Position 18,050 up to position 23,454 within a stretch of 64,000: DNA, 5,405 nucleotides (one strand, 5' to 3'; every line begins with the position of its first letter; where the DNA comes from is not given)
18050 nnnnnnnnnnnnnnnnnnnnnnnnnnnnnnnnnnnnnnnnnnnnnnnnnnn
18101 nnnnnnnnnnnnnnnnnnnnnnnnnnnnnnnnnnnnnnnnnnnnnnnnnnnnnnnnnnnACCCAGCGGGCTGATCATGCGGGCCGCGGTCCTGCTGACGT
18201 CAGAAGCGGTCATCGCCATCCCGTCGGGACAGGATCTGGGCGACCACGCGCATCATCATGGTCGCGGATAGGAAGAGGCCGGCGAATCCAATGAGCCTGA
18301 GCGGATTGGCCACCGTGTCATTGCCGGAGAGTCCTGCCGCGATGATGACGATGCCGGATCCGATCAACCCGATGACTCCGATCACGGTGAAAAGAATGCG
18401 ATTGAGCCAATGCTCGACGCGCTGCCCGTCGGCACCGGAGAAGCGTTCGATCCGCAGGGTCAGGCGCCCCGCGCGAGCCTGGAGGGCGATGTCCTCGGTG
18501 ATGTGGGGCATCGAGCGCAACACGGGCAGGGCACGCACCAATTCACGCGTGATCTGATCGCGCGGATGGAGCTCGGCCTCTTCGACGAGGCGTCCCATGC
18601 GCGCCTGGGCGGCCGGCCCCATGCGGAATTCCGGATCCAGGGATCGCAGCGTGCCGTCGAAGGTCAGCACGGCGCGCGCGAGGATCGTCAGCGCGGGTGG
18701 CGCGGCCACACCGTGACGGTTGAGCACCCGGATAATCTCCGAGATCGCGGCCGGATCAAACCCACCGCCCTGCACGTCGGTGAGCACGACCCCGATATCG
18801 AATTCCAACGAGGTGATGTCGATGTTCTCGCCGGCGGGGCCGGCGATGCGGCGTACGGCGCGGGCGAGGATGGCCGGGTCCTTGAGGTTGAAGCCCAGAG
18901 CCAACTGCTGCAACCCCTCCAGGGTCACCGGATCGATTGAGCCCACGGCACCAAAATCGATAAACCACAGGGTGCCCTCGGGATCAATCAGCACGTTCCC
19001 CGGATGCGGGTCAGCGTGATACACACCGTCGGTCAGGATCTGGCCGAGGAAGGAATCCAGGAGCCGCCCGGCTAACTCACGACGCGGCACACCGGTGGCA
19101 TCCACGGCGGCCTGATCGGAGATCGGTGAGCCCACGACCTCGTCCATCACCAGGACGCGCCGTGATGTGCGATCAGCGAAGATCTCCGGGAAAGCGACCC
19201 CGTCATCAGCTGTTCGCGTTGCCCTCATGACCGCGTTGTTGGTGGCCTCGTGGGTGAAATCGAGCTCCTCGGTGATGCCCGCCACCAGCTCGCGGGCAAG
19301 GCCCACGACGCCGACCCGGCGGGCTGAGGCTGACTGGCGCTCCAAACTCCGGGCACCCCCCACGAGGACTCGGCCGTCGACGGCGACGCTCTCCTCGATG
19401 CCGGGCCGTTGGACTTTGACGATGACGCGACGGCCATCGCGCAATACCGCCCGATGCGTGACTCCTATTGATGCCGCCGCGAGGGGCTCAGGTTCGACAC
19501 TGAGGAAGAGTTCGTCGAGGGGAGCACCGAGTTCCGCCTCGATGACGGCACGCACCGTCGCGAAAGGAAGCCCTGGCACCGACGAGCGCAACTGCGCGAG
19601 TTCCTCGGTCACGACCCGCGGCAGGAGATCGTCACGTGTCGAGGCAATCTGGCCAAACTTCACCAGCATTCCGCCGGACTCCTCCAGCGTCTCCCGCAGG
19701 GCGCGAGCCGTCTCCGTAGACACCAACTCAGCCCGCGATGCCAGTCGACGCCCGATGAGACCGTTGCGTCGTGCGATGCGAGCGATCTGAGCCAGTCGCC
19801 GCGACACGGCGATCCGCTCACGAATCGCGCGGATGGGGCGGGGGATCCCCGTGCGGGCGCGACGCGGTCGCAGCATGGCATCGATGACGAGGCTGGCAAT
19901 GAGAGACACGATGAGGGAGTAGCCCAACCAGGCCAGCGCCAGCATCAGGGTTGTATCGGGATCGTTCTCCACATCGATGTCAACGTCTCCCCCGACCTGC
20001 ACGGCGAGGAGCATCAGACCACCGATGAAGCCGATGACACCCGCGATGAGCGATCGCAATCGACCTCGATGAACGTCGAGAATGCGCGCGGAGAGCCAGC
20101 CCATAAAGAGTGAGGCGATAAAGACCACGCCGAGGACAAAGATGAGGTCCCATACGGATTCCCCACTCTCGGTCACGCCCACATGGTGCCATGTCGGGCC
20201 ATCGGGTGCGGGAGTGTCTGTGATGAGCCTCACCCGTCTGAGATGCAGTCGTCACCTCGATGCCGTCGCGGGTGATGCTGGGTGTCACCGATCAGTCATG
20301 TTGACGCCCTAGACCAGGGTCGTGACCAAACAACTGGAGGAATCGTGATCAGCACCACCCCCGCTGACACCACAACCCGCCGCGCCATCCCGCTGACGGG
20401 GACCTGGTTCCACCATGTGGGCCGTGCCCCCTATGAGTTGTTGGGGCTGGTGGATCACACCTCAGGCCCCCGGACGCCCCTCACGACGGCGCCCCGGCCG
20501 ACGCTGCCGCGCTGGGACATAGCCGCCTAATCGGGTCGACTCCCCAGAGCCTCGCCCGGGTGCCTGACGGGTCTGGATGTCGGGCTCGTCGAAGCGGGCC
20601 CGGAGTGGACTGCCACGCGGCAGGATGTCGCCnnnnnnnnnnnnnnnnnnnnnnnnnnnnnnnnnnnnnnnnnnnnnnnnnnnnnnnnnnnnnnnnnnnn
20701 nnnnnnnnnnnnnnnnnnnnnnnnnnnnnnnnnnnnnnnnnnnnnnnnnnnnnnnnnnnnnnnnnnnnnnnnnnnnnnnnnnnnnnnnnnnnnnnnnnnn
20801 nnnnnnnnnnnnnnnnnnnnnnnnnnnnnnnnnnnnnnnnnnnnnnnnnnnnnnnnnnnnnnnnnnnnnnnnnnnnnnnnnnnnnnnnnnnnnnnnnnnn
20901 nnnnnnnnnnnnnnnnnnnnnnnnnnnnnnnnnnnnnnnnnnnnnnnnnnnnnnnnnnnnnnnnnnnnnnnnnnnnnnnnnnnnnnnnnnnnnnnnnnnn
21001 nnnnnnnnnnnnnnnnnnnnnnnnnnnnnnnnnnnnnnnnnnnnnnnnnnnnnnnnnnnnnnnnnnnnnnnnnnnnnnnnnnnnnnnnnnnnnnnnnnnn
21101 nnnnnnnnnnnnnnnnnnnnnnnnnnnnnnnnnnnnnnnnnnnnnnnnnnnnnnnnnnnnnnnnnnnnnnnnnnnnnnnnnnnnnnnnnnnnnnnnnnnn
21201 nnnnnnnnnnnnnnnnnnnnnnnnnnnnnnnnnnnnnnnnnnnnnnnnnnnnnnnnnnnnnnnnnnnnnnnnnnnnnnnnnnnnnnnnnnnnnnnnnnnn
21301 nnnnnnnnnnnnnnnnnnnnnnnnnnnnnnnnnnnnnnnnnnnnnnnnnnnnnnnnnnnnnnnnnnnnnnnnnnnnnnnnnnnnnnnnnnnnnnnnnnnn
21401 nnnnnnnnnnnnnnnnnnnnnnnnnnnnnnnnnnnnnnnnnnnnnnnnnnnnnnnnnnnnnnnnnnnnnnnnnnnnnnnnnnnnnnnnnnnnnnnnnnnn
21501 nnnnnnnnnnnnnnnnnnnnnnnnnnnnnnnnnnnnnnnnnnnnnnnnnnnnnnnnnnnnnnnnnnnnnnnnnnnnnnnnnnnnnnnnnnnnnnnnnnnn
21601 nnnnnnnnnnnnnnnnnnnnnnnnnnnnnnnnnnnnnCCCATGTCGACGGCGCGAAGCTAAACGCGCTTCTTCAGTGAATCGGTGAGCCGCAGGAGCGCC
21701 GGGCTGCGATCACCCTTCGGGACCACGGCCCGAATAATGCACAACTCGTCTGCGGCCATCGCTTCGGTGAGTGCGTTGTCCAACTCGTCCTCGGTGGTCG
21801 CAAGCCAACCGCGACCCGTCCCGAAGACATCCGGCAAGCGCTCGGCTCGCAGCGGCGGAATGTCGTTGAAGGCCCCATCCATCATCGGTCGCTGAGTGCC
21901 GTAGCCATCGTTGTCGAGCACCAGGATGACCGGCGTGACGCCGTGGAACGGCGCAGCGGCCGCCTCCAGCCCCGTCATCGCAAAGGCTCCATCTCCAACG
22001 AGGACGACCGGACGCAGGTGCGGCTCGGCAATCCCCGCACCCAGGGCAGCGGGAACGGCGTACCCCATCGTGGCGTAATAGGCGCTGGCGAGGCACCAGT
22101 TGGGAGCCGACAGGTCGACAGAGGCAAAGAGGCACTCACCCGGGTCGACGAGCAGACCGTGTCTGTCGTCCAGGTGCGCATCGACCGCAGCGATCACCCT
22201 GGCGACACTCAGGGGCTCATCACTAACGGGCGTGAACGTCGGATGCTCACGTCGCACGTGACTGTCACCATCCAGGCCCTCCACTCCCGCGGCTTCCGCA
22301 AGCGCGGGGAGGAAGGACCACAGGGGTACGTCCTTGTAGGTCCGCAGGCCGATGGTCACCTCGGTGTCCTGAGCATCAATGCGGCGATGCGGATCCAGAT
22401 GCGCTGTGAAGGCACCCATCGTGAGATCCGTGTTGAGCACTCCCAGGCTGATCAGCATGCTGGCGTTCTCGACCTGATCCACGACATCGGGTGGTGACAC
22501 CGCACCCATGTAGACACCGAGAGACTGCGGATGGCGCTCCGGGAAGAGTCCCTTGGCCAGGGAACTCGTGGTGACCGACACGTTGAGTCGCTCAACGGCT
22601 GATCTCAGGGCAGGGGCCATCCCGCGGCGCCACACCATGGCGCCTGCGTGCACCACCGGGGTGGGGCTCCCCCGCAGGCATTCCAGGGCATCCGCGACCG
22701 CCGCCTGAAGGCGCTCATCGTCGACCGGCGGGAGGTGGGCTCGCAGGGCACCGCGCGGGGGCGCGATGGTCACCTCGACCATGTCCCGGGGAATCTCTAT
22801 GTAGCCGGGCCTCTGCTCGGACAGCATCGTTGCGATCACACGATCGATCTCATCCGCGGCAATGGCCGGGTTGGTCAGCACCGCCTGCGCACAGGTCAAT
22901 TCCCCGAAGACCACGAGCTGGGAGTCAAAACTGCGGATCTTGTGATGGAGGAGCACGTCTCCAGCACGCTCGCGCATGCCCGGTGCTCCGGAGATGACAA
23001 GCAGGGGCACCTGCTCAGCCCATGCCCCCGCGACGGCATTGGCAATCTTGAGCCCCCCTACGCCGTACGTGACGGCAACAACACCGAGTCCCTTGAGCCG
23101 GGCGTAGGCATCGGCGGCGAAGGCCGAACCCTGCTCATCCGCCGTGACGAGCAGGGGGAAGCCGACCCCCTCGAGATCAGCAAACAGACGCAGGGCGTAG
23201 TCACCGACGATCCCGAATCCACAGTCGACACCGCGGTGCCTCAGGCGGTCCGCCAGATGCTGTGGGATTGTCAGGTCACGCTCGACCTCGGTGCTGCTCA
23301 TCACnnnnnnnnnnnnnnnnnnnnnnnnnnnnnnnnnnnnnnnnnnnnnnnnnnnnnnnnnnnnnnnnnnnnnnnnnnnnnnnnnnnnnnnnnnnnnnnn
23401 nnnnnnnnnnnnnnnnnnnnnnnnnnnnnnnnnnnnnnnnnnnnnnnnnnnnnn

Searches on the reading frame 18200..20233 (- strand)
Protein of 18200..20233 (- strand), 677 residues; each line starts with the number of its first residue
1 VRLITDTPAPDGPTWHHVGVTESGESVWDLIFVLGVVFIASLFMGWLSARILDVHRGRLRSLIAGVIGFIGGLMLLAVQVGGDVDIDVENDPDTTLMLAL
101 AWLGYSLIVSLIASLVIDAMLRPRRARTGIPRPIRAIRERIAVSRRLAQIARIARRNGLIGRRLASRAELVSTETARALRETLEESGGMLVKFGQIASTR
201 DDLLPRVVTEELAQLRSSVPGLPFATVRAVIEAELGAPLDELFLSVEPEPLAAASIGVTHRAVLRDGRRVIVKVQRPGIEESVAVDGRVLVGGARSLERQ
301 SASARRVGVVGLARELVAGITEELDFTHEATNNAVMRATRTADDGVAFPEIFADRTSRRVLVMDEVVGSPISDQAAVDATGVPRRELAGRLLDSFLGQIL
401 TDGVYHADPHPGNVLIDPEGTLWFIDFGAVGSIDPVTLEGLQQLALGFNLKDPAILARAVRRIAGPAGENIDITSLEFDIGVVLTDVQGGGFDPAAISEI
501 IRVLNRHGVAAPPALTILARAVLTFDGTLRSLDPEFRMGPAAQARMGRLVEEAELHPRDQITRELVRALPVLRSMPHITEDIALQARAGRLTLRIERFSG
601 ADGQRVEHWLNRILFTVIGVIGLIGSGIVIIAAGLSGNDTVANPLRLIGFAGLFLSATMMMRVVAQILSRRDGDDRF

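Call 46: search_protein_families(library=pfam, proteins=[window:18200-20233:-], max_evalue=0.00001)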
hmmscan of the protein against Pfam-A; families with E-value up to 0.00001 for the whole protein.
window:18200-20233:- (677 aa): 1 family
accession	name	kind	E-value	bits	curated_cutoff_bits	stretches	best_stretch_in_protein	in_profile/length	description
PF03109.22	ABC1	-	3.5e-58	197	22.9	1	214-452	1-236/244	ABC1 atypical kinase-like domain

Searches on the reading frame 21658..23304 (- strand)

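Call 46: search_protein_families(library=pfam, proteins=[window:21658-23304:-], max_evalue=0.00001)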
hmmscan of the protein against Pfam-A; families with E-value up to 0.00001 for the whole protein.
window:21658-23304:- (548 aa): 3 families
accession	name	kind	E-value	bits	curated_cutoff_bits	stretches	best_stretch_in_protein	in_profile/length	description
PF02776.23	TPP_enzyme_N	-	4.4e-25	88.2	26.8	1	14-114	4-106/119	Thiamine pyrophosphate enzyme, N-terminal TPP binding domain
PF02775.26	TPP_enzyme_C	-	2e-19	70.3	21.9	1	398-524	15-149/151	Thiamine pyrophosphate enzyme, C-terminal TPP binding domain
PF00205.28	TPP_enzyme_M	-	6.3e-17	62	30.4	1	203-330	1-128/137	Thiamine pyrophosphate enzyme, central domain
